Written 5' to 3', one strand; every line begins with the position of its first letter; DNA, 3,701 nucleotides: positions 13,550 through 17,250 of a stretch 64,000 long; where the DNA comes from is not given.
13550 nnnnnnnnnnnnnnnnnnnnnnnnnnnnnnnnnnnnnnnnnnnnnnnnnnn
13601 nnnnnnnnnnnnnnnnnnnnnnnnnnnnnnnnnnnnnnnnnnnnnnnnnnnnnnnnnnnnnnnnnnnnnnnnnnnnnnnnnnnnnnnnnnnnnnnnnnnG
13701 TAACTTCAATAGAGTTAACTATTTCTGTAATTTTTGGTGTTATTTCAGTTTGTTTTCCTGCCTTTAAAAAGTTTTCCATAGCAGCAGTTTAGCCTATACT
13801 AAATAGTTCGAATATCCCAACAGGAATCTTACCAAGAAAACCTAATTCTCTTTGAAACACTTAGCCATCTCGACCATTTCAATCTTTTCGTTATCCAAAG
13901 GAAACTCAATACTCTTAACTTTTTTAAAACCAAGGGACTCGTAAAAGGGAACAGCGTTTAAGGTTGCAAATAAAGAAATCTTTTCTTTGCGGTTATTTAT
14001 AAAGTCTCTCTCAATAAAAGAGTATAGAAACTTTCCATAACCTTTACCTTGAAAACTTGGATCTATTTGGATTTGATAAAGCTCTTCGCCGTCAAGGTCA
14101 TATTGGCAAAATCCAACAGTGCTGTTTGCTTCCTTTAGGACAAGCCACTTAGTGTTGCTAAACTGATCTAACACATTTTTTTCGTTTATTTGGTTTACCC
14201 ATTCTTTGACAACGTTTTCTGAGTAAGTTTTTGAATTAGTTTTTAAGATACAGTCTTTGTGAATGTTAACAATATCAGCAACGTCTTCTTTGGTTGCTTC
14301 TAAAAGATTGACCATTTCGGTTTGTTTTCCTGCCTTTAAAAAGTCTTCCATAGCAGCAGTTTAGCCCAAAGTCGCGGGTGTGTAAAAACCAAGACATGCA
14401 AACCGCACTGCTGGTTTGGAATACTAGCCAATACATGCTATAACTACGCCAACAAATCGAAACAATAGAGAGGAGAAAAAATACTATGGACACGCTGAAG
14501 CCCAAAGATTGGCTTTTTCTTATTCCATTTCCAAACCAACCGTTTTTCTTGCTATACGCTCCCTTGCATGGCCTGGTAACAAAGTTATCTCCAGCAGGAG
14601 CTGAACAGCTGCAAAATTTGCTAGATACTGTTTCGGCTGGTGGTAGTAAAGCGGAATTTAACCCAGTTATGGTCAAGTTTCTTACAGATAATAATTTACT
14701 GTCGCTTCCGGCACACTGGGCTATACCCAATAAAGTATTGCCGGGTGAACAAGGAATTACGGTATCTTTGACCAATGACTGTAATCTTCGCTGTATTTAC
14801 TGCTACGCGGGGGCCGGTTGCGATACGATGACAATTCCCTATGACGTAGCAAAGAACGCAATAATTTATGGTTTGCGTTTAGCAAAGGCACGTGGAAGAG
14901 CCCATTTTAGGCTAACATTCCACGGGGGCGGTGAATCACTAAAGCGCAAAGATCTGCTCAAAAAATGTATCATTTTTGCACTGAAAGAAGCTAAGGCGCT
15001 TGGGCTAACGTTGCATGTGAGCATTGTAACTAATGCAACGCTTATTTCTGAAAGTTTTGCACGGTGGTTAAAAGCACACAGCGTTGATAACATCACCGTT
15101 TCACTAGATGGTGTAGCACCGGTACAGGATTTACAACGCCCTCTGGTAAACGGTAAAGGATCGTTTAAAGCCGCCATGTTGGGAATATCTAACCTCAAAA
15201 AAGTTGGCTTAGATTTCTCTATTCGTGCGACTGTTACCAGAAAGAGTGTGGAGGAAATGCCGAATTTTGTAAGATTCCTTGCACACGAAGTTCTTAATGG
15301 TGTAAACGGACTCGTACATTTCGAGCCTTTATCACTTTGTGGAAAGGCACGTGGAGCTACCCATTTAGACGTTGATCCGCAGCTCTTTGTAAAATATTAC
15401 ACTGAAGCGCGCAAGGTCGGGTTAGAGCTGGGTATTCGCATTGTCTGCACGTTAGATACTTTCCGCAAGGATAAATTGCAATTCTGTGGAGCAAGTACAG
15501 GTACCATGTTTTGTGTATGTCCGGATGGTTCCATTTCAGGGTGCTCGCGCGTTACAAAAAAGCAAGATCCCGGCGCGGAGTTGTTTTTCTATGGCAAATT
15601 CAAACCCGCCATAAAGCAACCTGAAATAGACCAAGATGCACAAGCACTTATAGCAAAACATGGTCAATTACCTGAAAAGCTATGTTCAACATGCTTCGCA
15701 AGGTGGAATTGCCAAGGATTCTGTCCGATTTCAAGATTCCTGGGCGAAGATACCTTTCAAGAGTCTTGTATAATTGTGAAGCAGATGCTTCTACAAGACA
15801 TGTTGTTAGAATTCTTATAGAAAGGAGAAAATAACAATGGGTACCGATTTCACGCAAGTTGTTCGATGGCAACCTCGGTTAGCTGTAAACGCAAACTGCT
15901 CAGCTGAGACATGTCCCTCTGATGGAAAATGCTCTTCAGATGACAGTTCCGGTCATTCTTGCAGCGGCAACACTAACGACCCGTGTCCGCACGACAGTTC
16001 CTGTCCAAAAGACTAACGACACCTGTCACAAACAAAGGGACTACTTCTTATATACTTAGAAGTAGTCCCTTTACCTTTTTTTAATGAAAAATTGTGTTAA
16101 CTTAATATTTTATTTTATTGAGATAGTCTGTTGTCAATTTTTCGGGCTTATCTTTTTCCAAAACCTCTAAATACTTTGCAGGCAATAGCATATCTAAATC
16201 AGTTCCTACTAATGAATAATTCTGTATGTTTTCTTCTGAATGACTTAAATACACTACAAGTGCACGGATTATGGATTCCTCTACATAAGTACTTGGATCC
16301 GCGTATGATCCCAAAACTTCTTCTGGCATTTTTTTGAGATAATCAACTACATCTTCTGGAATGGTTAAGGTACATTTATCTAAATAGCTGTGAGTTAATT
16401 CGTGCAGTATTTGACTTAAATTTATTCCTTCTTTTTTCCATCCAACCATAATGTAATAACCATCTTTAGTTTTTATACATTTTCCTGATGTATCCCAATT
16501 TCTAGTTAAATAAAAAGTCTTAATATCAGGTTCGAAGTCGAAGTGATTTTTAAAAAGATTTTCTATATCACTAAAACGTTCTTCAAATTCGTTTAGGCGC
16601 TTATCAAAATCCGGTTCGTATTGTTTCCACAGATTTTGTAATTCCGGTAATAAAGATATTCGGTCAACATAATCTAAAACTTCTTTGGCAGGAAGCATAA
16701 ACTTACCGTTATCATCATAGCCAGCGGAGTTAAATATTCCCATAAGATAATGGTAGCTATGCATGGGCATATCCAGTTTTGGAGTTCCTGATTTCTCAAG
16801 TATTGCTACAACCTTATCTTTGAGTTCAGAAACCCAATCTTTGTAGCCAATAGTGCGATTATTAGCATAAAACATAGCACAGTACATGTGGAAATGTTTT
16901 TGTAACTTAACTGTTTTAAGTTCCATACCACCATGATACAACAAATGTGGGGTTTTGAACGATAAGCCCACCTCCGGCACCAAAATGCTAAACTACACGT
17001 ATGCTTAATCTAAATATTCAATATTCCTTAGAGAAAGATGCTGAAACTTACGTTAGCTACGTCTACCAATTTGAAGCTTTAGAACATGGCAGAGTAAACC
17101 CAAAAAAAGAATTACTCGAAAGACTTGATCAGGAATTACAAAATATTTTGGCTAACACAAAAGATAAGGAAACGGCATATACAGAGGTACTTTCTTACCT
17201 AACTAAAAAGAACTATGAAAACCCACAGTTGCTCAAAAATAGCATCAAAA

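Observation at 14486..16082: Radical-SAM/SPASM maturase plus unannotated 59-aa Cys-rich precursor with a periodic C-x-x-D/E core (ranthipeptide/sactipeptide-like RiPP locus)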

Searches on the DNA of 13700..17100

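Call 90: search_rna_families(source=window, start=13700, end=17100, threshold=evalue, max_evalue=1)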
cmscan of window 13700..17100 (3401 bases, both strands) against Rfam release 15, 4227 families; matches with E-value up to 1: 2.
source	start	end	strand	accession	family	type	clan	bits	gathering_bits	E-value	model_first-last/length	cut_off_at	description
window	15024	15085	+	RF02477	GlsR9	Gene; snRNA; snoRNA; CD-box;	-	24.7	95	0.015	1-79/79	no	Small nucleolar RNA GlsR9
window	16851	16937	-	RF00834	mir-268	Gene; miRNA;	-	22.3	47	0.89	1-89/89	no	mir-268 microRNA precursor family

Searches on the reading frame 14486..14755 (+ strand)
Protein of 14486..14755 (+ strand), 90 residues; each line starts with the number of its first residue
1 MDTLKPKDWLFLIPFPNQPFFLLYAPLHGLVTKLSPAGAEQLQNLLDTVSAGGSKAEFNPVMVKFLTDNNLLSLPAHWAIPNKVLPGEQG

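Call 85: search_protein_families(library=ncbifam, proteins=[window:14486-14755:+], max_evalue=10)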
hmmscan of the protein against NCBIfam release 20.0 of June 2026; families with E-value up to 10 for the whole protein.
window:14486-14755:+ (90 aa): 0 families

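Call 86: search_protein_families(library=pfam, proteins=[window:14486-14755:+], max_evalue=10)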
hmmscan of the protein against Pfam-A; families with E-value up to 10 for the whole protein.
window:14486-14755:+ (90 aa): 0 families
